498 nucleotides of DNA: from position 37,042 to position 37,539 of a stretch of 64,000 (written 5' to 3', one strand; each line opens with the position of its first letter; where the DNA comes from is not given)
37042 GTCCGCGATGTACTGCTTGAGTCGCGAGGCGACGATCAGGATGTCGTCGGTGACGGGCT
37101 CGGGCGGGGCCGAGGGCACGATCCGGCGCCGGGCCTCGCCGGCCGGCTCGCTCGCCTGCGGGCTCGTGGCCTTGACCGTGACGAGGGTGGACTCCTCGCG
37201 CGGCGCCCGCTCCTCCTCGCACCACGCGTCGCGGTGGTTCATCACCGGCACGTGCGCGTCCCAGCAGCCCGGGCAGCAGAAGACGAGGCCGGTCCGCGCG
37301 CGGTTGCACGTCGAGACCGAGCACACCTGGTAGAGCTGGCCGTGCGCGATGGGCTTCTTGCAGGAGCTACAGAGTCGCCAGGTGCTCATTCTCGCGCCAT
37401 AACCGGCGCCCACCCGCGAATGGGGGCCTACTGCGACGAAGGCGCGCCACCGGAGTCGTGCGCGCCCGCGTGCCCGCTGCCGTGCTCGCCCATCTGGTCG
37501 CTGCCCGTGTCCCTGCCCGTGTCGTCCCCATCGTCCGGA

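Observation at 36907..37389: ZZ-type zinc finger fused to a truncated histone fold (a bacterial histone)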

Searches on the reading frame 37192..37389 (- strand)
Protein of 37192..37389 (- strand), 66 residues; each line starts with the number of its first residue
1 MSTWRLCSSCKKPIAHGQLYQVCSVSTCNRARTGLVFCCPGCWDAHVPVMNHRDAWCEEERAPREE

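Call 27: search_solved_structures(query=A3, max_evalue=10, show_alignments=3)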
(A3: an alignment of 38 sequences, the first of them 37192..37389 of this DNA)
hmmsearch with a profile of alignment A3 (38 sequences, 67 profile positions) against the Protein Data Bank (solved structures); distinct sequences matched with E-value up to 10: 12.
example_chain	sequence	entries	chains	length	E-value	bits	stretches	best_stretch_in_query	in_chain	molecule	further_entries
2das_A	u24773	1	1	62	0.36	14.4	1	7-45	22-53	Zinc finger MYM-type protein 5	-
2yyw_A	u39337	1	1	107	0.61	13.7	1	7-32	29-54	Cytochrome c3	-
2yyx_A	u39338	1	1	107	0.66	13.5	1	7-32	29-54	Cytochrome c3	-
2z47_A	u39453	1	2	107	0.66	13.5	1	7-32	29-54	Cytochrome c3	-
2cdv_A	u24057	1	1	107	0.69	13.5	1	7-32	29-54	CYTOCHROME C3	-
2ewi_A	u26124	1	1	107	0.7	13.5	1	7-32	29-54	Cytochrome c3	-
1it1_A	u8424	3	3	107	0.7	13.5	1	7-32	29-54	cytochrome c3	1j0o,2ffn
2ewu_A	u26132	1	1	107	0.75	13.4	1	7-32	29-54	Cytochrome c3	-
2yxc_A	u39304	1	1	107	0.76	13.3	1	7-32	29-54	Cytochrome c3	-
1wr5_A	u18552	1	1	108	0.78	13.3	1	7-32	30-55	Cytochrome c3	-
2ewk_A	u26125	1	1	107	0.78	13.3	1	7-32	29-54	Cytochrome c3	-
1a2i_A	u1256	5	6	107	8.7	10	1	7-32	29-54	CYTOCHROME C3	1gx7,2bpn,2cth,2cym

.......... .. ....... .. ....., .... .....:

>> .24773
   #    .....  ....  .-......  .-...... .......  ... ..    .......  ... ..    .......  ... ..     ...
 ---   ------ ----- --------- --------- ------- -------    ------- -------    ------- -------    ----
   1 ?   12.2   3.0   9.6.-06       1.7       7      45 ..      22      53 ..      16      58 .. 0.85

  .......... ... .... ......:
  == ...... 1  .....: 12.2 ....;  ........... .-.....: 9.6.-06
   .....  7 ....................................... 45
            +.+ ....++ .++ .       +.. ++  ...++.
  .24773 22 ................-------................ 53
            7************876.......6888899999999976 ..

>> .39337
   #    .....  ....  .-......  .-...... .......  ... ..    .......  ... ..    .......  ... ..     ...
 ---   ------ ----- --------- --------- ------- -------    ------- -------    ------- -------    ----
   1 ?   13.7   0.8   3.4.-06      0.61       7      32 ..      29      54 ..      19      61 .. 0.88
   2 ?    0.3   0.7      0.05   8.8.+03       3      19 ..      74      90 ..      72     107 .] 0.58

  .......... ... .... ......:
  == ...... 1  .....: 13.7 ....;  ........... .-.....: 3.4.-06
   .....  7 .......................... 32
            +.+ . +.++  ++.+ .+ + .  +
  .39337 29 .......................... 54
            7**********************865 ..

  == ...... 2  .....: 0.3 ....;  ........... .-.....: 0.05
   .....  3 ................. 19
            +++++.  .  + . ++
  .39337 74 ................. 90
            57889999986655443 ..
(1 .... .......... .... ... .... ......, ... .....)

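Call 28: search_protein_families(library=pfam, alignment_id=A3, max_evalue=10)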
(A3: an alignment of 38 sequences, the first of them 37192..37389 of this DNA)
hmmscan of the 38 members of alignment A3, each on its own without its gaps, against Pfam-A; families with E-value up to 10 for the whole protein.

A. member 1, window:37192-37389:- (66 aa): 1 family
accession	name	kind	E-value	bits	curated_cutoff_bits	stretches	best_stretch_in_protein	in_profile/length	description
PF18508.7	zf_C2H2_13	-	0.088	12.9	26.5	1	3-15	16-28/42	Zinc finger domain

B. families by the number of members that match (of 38 scanned): 23 families
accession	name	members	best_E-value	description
PF18716.7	VATC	16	0.04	Vms1-associating treble clef domain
PF03107.22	C1_2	14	0.0033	C1 domain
PF06467.20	zf-FCS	8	0.0079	MYM-type Zinc finger with FCS sequence motif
PF04570.20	zf-FLZ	8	0.04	zinc-finger of the FCS-type, C2-C2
PF25813.1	zf_VAL1_N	7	0.0011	VAL1-like, N-terminal zinc finger domain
PF24461.1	DUF7576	5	0.02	Family of unknown function (DUF7576)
PF18508.7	zf_C2H2_13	4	0.049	Zinc finger domain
PF04640.20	PLATZ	3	1.8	PLATZ transcription factor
PF10013.15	DUF2256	2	0.29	Uncharacterized protein conserved in bacteria (DUF2256)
PF01428.23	zf-AN1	2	1.3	AN1-like Zinc finger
PF04438.22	zf-HIT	2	4.7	HIT zinc finger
PF08550.15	GATA_AreA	1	0.0086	Nitrogen regulatory protein areA, GATA-like domain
PF11326.13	PANTS-like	1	0.0095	Synaptic plasticity regulator PANTS-like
PF10367.15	zf-Vps39_C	1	0.011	Vacuolar sorting protein 39 C-terminal zinc finger domain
PF21318.3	BRCA2DBD_OB2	1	0.063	BRCA2, OB2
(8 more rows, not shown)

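Call 34: predict_structure(alignment_id=A3)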
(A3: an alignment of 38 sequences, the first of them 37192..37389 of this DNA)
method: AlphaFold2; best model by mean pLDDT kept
length: 66 residues; sequences in the alignment: 38
mean_pLDDT: 87.5   pTM: 0.68
mean pLDDT of the five models: 87.5, 86.2, 84.8, 83.0, 82.9
residues with pLDDT >= 90: 31; 70-90: 33; 50-70: 2; < 50: 0
segments of 3 or more residues with pLDDT < 50: none
pLDDT, mean of each block of 10 residues (from residue 1): 84 91 88 86 90 89 82
secondary structure, 60 per line:
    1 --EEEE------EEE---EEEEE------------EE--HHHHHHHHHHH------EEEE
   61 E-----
elements in order: E3-6 E13-15 E19-23 H40-50 E57-61

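Call 36: fold_search(model_id=the predicted structure, library=pdb)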
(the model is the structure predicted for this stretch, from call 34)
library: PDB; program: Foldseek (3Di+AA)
matches with E <= 10: 55; with E <= 0.001: 0
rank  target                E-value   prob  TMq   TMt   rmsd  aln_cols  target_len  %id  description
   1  5yph_A                2.8e-01  0.77  0.50  0.61   3.5        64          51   17  p62/SQSTM1 ZZ domain with Ile-peptide (released 2018-08-29)
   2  6miu_A                5.7e-01  0.54  0.45  0.50   4.7        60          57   18  Crystal structure of p62 ZZ domain in complex with Arg-Glu peptide (released 2018-10-31)
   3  9lgr_E                9.0e-01  0.44  0.50  0.55   4.1        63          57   11  Y-degron fused ZZ-domain of the Arabidopsis thaliana E3 ubiquitin-protein ligase BIG (released 2026-01-14)
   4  5mq4_C                1.0e+00  0.41  0.39  0.23   5.5        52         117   21  Crystal Structure of the leucine zipper of human PRKCBP1 (released 2017-01-25)
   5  5yp8_A                1.1e+00  0.41  0.47  0.57   3.8        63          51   17  p62/SQSTM1 ZZ domain with Arg-peptide (released 2018-08-29)
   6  7r1o_AAA              1.4e+00  0.25  0.40  0.47   4.4        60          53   17  p62-ZZ domain of the human sequestosome in complex with dusquetide (released 2022-05-18)
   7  5lkx                  1.5e+00  0.18  0.43  0.07   5.3        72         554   10  Crystal structure of the p300 acetyltransferase catalytic core with propionyl-coenzyme A. (released 2016-11-02)
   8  2rgt_A                1.6e+00  0.15  0.37  0.19   6.2        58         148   14  Crystal Structure of Lhx3 LIM domains 1 and 2 with the binding domain of Isl1 (released 2008-08-12)
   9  5ypa_A                1.8e+00  0.28  0.47  0.57   3.8        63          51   17  p62/SQSTM1 ZZ domain with Lys-peptide (released 2018-08-29)
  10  5mq4_B                2.1e+00  0.23  0.39  0.24   5.3        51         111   20  Crystal Structure of the leucine zipper of human PRKCBP1 (released 2017-01-25)
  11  2dan_MODEL_1_A        2.1e+00  0.21  0.41  0.45   3.9        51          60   16  The solution structure of the MYND domain (LEU384-CYS430) of human Zinc finger MYND domain containing protein  (released 2006-06-14)
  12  5ypg_A                2.4e+00  0.25  0.47  0.57   3.8        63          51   17  p62/SQSTM1 ZZ domain with Leu-peptide (released 2018-08-29)
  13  8gzc_A                2.4e+00  0.15  0.44  0.09   5.1        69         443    9  Crystal structure of EP300 HAT domain in complex with compound 10 (released 2023-01-11)
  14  3odc_B                2.5e+00  0.15  0.44  0.31   5.2        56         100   21  Human PARP-1 zinc finger 2 (Zn2) bound to DNA (released 2011-01-12)
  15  6alb                  2.5e+00  0.10  0.37  0.14   6.1        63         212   21  CREBBP bromodomain in complex with Cpd 30 (1-(3-(3-(1-methyl-1H-pyrazol-4-yl)isoquinolin-8-yl)-1-(tetrahydro-2H-pyran-4- (released 2018-10-17)
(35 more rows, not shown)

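Call 37: search_protein_representatives(alignment_id=A3)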
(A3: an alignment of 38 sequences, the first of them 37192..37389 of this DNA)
Query: 38 sequences, 67 profile positions. Proteins with E-value up to 0.001 (for the whole library): 305; up to 1e-10: 248; up to 1e-30: 2. The best 150 are listed.
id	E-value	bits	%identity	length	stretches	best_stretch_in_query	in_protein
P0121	4.0e-37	142.4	-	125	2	3-66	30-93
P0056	3.5e-31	123.4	-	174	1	2-65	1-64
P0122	1.8e-30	121.1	-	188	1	2-66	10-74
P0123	1.8e-30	121.1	-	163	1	3-66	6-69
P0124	4.8e-30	119.7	-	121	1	2-66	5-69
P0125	4.9e-30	119.7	-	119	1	3-66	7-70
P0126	5.1e-30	119.6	-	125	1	3-66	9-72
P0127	6.9e-30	119.2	-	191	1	3-66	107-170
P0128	9.5e-30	118.8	-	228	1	1-65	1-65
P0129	1.5e-29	118.2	-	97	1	3-66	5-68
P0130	3.0e-29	117.2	-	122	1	2-66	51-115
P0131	5.5e-29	116.3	-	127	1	2-65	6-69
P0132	6.3e-29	116.2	-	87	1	3-66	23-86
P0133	7.8e-29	115.9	-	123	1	2-66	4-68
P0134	1.1e-28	115.4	-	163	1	3-66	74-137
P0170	8.2e-27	109.4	-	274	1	3-65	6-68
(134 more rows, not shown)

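Call 59: fold_search(model_id=the predicted structure, library=viral)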
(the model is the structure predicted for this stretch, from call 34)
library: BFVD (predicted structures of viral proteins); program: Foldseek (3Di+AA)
matches with E <= 10: 168; with E <= 0.001: 0
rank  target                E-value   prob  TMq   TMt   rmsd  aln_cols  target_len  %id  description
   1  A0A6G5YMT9            3.9e-01  0.90  0.66  0.66   4.3        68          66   16  (no name in the UniProt tables at hand)
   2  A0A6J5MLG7            4.1e-01  0.93  0.54  0.56   2.4        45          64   13  Uncharacterized protein [uncultured Caudovirales phage]
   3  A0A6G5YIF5            4.4e-01  0.80  0.56  0.21   4.4        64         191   12  (no name in the UniProt tables at hand)
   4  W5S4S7                5.3e-01  0.35  0.41  0.36   4.5        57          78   18  Uncharacterized protein [Pithovirus sibericum]
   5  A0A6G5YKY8            6.5e-01  0.41  0.48  0.47   5.8        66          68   17  (no name in the UniProt tables at hand)
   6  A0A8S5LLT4            7.4e-01  0.60  0.47  0.21   3.9        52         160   15  Uncharacterized protein [Siphoviridae sp. ctKcB20]
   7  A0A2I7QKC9            8.4e-01  0.63  0.50  0.33   3.9        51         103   20  (no name in the UniProt tables at hand)
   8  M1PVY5                8.9e-01  0.18  0.40  0.07   5.8        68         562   19  (no name in the UniProt tables at hand)
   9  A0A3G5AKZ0            9.5e-01  0.30  0.45  0.10   4.0        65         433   17  ZZ-type domain-containing protein [Sylvanvirus sp.]
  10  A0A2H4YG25            1.1e+00  0.41  0.48  0.51   4.0        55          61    7  Uncharacterized protein [Citrobacter phage CF1 ERZ-2017]
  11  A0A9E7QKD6            1.1e+00  0.35  0.49  0.51   5.2        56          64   20  (no name in the UniProt tables at hand)
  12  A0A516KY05            1.1e+00  0.18  0.40  0.27   7.7        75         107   13  (no name in the UniProt tables at hand)
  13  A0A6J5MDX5            1.3e+00  0.16  0.38  0.36   4.6        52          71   13  Uncharacterized protein [uncultured Caudovirales phage]
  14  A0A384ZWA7            1.3e+00  0.15  0.41  0.38   5.0        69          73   13  Uncharacterized protein [Dickeya phage vB_DsoM_JA13]
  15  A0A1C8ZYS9            1.4e+00  0.15  0.45  0.22   4.9        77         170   17  RING-type domain-containing protein [Chrysodeixis includens nucleopolyhedrovirus]
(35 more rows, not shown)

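Call 67: find_encoding_contigs(protein=P0170, flank=4000, max_places=2)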
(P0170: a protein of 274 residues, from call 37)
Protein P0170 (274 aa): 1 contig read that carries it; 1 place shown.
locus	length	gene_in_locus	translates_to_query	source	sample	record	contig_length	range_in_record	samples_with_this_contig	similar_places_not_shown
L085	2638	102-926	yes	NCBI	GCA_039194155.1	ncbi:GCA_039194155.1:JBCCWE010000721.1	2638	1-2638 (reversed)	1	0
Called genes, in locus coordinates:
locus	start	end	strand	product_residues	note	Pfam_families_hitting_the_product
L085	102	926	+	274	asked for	-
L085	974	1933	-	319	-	PF03781:FGE-sulfatase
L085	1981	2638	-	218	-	PF07228:SpoIIE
